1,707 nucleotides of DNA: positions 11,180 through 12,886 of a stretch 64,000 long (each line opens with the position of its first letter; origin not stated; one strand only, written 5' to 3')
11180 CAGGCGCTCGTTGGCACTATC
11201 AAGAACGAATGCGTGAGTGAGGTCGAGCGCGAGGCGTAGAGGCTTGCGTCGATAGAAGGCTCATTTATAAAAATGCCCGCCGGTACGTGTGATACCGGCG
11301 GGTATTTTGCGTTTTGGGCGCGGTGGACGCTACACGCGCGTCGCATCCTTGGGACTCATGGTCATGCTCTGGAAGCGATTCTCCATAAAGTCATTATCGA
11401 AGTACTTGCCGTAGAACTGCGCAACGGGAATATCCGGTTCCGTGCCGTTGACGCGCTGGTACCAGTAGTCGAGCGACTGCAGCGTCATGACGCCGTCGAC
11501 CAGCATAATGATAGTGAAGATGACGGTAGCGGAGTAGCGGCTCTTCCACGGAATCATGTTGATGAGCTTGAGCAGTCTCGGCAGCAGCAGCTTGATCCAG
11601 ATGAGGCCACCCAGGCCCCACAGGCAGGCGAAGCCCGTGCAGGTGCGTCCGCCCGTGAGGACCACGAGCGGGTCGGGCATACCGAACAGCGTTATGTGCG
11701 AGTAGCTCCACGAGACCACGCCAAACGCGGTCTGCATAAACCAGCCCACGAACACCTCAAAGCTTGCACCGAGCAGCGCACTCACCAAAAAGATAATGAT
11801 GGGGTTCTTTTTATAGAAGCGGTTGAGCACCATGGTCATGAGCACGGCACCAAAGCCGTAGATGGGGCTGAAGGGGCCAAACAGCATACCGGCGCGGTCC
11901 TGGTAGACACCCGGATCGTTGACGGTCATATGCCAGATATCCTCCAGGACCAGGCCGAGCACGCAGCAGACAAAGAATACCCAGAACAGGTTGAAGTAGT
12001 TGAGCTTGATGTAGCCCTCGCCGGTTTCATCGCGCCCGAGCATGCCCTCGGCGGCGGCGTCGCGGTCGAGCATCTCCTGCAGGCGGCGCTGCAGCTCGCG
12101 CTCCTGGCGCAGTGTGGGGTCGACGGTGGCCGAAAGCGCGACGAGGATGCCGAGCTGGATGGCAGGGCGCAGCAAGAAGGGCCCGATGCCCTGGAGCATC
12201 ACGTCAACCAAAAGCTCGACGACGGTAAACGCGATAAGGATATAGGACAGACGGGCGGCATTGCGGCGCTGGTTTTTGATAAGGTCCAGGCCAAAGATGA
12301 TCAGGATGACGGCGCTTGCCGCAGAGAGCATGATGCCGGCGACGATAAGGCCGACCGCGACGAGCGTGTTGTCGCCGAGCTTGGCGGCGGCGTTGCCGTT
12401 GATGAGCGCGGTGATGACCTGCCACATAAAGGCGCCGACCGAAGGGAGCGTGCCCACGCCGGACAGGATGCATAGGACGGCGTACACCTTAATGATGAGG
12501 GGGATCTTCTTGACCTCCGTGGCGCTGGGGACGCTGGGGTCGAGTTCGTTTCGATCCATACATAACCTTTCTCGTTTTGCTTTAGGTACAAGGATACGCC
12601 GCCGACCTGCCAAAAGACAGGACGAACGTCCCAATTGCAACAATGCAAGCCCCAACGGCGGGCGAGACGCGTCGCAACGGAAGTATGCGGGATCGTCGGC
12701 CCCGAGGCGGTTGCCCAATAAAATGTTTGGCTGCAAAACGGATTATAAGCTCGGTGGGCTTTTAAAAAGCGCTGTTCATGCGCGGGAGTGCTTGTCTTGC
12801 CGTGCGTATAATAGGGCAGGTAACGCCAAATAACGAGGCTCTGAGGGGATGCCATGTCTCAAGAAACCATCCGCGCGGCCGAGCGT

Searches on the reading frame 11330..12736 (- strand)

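Call 36: search_protein_families(library=pfam, proteins=[window:11330-12736:-], max_evalue=0.00001)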
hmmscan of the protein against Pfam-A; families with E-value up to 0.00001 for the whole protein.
window:11330-12736:- (468 aa): 1 family
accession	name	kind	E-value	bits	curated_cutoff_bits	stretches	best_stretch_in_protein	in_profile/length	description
PF06541.16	ABC_trans_CmpB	-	1.3e-31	110.3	25.9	1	252-418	1-150/151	Putative ABC-transporter type IV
